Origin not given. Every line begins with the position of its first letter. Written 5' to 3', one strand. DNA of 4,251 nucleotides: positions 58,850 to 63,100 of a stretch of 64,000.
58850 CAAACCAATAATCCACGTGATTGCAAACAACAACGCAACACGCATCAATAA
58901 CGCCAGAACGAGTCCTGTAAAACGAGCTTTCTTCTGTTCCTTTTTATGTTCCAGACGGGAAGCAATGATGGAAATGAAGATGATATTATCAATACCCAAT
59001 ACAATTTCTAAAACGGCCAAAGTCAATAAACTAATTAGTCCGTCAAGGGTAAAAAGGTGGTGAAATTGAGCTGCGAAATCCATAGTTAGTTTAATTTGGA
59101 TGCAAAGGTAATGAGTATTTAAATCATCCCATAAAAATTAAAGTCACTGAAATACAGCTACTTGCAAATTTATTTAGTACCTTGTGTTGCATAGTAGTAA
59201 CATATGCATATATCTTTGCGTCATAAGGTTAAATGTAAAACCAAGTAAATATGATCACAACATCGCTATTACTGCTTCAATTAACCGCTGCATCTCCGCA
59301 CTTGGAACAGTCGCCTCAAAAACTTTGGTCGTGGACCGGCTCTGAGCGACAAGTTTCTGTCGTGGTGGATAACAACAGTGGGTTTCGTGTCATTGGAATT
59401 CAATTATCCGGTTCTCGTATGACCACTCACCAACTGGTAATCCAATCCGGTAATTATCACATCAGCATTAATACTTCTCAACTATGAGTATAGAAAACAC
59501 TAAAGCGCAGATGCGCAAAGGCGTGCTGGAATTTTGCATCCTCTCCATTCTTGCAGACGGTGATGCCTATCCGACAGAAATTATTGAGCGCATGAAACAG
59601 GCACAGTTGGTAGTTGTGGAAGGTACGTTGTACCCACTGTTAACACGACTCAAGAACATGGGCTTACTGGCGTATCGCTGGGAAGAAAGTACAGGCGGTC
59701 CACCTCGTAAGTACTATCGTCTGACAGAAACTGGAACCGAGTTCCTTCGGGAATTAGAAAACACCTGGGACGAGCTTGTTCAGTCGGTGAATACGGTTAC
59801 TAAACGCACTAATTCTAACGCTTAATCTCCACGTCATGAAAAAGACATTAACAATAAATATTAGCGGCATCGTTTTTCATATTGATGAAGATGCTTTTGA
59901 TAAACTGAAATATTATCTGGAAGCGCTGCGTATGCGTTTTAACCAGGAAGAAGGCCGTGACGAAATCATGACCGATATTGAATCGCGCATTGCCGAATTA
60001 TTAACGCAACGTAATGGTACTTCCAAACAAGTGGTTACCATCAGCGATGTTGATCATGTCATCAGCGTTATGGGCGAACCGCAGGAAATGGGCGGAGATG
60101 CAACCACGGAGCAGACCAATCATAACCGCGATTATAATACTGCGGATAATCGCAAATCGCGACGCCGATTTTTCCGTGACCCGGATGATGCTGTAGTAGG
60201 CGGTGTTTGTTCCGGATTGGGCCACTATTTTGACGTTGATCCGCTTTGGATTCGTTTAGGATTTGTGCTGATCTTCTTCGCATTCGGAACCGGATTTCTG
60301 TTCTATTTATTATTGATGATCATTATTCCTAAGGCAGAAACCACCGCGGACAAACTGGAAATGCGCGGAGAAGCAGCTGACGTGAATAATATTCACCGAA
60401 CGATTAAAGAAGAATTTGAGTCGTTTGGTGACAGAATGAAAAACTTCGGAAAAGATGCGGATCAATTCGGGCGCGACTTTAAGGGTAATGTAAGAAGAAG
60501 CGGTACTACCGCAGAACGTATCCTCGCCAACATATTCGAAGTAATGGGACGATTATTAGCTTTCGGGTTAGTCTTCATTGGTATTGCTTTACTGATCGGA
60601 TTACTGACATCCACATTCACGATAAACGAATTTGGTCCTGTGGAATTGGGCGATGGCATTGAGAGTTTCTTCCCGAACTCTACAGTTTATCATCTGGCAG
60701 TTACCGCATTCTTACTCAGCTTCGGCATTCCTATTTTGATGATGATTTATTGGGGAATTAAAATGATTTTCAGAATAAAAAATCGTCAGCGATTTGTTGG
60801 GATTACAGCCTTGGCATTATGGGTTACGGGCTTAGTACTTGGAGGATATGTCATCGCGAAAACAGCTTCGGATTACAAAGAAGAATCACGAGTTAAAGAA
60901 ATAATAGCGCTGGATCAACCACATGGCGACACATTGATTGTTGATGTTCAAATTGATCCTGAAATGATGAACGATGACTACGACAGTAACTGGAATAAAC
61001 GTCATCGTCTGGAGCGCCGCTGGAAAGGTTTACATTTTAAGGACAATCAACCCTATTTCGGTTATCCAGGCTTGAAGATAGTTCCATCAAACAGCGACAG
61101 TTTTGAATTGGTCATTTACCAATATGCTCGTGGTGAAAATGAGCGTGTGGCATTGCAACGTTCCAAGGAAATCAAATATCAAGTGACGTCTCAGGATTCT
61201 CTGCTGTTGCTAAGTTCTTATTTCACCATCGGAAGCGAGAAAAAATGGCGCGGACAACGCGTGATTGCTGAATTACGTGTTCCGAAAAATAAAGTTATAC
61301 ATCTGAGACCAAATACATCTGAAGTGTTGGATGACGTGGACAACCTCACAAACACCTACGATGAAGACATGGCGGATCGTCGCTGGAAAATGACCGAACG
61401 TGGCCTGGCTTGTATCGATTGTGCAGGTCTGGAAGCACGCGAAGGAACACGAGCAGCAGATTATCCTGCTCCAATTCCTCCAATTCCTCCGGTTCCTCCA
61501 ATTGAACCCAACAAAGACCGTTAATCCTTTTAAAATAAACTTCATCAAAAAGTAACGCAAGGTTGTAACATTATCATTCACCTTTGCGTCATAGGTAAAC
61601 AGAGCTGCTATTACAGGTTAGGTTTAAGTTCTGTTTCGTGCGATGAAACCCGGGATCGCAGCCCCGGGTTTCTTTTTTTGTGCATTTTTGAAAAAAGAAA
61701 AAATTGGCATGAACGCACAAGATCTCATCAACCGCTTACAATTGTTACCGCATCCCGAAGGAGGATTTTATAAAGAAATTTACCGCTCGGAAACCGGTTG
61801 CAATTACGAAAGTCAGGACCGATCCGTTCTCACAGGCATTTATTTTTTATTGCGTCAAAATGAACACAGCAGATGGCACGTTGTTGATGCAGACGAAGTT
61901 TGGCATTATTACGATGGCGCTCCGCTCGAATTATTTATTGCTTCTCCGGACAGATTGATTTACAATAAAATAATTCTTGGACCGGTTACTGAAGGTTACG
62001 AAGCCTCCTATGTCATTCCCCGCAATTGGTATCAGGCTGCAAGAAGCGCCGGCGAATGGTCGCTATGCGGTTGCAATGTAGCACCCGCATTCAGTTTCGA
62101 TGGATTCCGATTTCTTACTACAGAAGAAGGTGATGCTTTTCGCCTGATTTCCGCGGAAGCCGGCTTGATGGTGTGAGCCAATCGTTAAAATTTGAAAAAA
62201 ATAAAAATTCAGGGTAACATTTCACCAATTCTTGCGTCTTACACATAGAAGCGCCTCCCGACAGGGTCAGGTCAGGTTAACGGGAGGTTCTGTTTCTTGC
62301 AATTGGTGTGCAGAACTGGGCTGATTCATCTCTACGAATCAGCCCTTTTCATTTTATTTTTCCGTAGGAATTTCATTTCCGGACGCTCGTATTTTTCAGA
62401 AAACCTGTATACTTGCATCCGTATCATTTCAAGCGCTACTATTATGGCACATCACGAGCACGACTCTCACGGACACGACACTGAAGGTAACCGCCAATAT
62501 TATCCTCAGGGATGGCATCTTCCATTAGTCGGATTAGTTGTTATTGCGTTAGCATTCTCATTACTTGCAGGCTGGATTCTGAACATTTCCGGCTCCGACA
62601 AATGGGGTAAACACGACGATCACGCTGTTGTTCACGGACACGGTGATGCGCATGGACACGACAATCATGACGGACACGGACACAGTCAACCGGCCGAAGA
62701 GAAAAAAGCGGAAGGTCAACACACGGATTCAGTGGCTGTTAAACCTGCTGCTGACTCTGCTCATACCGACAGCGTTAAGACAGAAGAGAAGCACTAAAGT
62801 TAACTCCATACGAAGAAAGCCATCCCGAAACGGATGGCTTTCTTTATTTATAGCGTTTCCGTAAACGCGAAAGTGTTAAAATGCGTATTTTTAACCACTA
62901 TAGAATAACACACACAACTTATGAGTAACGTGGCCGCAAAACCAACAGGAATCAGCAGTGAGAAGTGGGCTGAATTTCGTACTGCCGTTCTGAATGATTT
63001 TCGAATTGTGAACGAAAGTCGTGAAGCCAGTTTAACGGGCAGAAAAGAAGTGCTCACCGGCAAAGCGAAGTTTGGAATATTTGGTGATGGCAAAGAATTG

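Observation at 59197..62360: Three copies of an ECF-sigma-type promoter module, each followed by terminator-like hairpins (candidate sigma-dependent sRNAs or leaders)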

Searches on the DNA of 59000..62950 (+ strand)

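Call 8: search_rna_families(source=window, start=59000, end=62950, threshold=evalue, max_evalue=10, show_alignments=3)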
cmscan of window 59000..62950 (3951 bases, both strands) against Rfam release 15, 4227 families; matches with E-value up to 10: 15.
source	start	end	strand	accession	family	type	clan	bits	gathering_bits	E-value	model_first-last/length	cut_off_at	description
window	62800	62858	-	RF00249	mir-46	Gene; miRNA;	-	23.6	44.7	0.18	1-85/85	no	mir-46/mir-47/mir-281 microRNA precursor family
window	61666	61703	+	RF03956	mir-737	Gene; miRNA;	-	22.1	60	4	1-63/63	no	mir-737 microRNA precursor family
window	62813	62869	-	RF02607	AbsR25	Gene; sRNA;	-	21.8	47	1.4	1-164/164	no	Acinetobacter sRNA 25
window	61632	61677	+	RF02278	Betaproteobacteria_toxic_sRNA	Gene; sRNA;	-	20.7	50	0.65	1-64/64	no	Betaproteobacteria toxic small RNA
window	62792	62847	+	RF01859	Phe_leader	Cis-reg; leader;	-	20.3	55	5.2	1-125/125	no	Phenylalanine leader peptide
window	60896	60964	+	RF02300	TtnuCD24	Gene; snRNA; snoRNA; CD-box;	-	19.8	75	5.8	1-58/58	no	Tetrahymena snoRNA TtnuCD24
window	59204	59263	-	RF00325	SNORD53_SNORD92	Gene; snRNA; snoRNA; CD-box;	CL00063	17.9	46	5.7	1-78/78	no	Small nucleolar RNA SNORD53/SNORD92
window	62240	62357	+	RF00558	L20_leader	Cis-reg; leader;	-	17.7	58.7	5.3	1-127/127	no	Ribosomal protein L20 leader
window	61669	61700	+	RF03323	mir-3613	Gene; miRNA;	-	17.5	91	5.3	27-59/86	no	mir-3613 microRNA precursor family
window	61645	61745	-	RF01416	NrrF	Gene; antisense;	-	16.3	60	6.6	1-160/160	no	NrrF RNA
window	61625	61694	-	RF02621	BSnc120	Gene; sRNA;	-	16.2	114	8.8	1-88/88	no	Brucella sRNA 120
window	62320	62343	+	RF02051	STnc450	Gene; sRNA;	-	16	37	7.5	23-46/57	no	Enterobacterial sRNA STnc450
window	62822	62849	-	RF03050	RAGATH-25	Gene; sRNA;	-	15.5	49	3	22-49/50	no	RAGATH-25 RNA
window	62816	62851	-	RF02050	STnc470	Gene; sRNA;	-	12.7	80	5.9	103-141/226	no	Salmonella enterica sRNA STnc470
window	59972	60049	-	RF02738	Rev24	Gene; antisense;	-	12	246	6.8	1-489/489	no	Soft rot Enterobacteriaceae Rev 24 asRNA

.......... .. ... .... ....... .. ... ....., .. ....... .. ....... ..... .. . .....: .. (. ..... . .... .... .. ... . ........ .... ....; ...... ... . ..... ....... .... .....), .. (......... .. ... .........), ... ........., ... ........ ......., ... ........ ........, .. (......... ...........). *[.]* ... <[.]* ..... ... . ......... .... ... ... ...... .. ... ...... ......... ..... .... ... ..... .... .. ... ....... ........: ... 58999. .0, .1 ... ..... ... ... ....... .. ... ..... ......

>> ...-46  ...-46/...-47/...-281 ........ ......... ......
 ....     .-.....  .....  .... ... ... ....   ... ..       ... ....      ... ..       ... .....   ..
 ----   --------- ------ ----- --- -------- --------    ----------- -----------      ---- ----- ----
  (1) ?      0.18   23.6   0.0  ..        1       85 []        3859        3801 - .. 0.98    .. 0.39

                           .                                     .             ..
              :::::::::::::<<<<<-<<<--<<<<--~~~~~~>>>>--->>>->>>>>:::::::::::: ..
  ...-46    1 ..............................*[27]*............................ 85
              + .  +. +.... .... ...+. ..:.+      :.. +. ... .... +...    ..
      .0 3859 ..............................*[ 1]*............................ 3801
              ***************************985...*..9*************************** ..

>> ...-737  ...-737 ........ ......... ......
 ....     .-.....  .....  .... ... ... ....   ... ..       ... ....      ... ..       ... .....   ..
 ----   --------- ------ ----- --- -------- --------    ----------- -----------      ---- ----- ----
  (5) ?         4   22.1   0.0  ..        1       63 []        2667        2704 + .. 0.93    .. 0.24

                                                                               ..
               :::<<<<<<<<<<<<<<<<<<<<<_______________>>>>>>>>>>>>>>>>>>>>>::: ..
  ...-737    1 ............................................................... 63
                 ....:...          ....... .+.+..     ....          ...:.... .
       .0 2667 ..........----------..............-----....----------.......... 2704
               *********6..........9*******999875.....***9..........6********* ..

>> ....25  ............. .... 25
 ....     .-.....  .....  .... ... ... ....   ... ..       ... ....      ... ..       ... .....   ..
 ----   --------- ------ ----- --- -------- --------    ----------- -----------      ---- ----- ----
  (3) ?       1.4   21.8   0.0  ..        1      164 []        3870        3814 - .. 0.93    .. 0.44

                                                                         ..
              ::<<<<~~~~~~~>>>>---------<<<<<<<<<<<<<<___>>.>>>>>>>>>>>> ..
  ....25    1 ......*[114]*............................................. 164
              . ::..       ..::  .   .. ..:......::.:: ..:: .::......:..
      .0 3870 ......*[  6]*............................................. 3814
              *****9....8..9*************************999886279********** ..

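Call 61: build_rna_model(alignment_id=A5, structure=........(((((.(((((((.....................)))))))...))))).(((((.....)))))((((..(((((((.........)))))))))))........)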
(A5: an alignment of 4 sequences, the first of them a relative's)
Model R1 built from alignment A5 (4 sequences, 114 columns); structure: as given.
model positions 112; base pairs 28; branch points 2; effective number of sequences 0.89; information 0.589 bits per position. Calibrated on 0.2 Mb of random sequence (short: E-values are rough).
structure used (alignment columns):
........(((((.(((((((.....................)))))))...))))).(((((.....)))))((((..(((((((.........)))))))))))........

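Call 62: search_with_rna_model(model_id=R1, sources=[window, L001, L003, L007, L008, L009, L011, L012, L013, L018, L023, L035, L042, L050, L064, L065], max_evalue=1, make_alignment=true)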
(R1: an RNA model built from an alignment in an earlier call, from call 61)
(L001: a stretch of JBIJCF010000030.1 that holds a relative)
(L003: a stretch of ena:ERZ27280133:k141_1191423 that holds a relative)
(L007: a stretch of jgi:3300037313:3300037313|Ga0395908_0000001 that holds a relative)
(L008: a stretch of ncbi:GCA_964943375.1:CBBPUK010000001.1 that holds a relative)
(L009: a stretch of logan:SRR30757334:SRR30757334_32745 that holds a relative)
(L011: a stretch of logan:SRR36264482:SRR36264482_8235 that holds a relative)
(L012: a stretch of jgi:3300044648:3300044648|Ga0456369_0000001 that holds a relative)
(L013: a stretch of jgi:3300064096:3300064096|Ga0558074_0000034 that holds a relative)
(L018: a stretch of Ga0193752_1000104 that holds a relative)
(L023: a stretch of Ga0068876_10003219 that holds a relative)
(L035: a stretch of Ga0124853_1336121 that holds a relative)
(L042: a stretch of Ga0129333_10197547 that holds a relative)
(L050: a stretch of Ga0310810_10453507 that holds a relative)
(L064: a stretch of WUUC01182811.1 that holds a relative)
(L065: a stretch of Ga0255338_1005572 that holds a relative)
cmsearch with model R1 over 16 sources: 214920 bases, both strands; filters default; matches with E-value up to 1: 23.
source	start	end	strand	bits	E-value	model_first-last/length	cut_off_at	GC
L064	2075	2186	-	142.1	3.5e-41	1-112/112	no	0.49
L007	8668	8779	+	142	3.7e-41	1-112/112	no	0.46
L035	525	638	+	133.1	2e-38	1-112/112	no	0.49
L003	7801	7911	+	128.8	4.4e-37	1-112/112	no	0.45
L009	11521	11636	+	101.9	8.3e-29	1-112/112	no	0.47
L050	847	960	-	99.9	3.5e-28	1-112/112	no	0.46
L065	684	799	+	88.6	1.1e-24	1-112/112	no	0.46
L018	3970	4083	-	80.7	2.9e-22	1-112/112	no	0.53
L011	8496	8613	+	72.3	1.2e-19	1-112/112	no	0.47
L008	8252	8366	+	69.5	7.9e-19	1-112/112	no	0.53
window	62241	62357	+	49.9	9.3e-13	1-112/112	no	0.48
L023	4557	4675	+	49.2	1.5e-12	1-112/112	no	0.47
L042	262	376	-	47.8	3.9e-12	1-112/112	no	0.48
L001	8405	8521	+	47.7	4.4e-12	1-112/112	no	0.47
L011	7835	7934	+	45.5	2.1e-11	1-112/112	no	0.47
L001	7754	7846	+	38.1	3.8e-09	1-112/112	no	0.44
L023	3907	3999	+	38.1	3.8e-09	1-112/112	no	0.44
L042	940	1031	-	31.7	3.7e-07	1-112/112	no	0.45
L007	8306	8387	+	21.9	0.00039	1-112/112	no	0.5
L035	207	282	+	18.3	0.005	1-112/112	no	0.43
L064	2475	2577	-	15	0.05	1-112/112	no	0.5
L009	7760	7835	+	13.5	0.15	1-112/112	no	0.54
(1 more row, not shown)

Alignment A6: 23 matches aligned to the model, 161 columns, each read 5' to 3' on its own strand. Consensus structure (alignment columns), stored with it:
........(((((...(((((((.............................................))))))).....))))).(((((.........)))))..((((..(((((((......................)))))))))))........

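Call 70: search_with_rna_model(model_id=R1, sources=[L067, L068], max_evalue=1)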
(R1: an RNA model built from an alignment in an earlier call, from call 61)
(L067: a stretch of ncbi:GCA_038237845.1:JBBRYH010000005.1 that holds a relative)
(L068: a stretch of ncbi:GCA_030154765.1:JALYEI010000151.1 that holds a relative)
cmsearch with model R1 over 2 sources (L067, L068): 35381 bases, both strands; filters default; matches with E-value up to 1: 5.
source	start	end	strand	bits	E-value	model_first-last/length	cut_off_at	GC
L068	10405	10517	+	129.3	5.1e-38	1-112/112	no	0.49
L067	10024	10135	+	114.4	1.9e-33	1-112/112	no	0.47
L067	9738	9840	+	19.4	0.00038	1-112/112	no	0.45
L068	9931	10034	+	14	0.017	1-112/112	no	0.5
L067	10098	10126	-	12.6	0.047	75-103/112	no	0.66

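Call 89: search_with_rna_model(model_id=R1, sources=[L069, L070, L071, L014, L015, L016, L017, L019, L020, L021, L022, L024, L025, L026, L027, L028, L029, L030, L031, L032, L033, L034, L036, L037, L038, L039, L040, L041, L043, L044, L045, L046, L047, L048, L049, L051, L052, L053, L054, L056, L057, L058, L059, L060, L061, L062, L063, L066], max_evalue=0.1)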
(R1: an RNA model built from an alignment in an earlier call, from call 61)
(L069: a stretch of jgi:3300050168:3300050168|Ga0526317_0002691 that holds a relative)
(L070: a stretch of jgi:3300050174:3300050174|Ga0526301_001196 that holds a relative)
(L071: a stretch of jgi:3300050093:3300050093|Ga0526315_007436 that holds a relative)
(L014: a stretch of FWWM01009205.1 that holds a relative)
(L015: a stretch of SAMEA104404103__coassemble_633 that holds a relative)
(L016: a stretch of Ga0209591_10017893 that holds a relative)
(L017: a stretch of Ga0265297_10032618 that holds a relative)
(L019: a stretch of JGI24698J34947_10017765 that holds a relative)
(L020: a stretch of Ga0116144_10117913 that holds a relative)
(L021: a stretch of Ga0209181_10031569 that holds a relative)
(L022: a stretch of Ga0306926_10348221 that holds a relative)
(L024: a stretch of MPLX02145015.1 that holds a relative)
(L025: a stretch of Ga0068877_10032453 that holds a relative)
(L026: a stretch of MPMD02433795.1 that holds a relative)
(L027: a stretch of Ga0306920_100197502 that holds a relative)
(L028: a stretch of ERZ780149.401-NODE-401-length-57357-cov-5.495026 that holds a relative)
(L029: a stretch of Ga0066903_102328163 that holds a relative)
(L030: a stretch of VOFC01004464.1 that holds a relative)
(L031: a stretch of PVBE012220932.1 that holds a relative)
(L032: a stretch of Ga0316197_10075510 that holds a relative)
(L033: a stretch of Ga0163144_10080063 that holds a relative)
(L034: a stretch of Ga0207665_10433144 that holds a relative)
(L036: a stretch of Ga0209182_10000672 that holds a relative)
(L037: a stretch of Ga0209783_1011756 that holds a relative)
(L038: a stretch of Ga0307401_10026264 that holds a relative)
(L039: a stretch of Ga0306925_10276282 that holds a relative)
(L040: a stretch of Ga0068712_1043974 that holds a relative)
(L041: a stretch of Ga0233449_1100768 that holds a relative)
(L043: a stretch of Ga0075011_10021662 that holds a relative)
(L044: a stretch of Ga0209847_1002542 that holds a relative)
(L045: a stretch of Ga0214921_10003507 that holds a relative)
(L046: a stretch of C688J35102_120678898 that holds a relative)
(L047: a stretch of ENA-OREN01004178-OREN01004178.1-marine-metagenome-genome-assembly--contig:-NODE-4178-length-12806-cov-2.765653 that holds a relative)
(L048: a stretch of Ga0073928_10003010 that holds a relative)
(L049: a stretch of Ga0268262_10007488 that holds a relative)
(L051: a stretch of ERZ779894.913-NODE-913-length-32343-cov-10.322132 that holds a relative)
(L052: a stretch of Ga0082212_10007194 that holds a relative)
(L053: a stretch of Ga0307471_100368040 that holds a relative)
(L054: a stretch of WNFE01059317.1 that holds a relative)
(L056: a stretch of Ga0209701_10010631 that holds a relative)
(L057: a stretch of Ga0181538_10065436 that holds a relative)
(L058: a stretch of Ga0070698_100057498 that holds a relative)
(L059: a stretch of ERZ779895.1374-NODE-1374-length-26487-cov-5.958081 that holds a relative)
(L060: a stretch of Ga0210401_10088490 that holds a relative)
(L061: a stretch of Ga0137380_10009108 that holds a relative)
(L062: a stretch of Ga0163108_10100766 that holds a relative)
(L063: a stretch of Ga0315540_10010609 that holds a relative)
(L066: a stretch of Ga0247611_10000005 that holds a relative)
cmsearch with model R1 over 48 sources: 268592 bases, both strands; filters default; matches with E-value up to 0.1: 0.
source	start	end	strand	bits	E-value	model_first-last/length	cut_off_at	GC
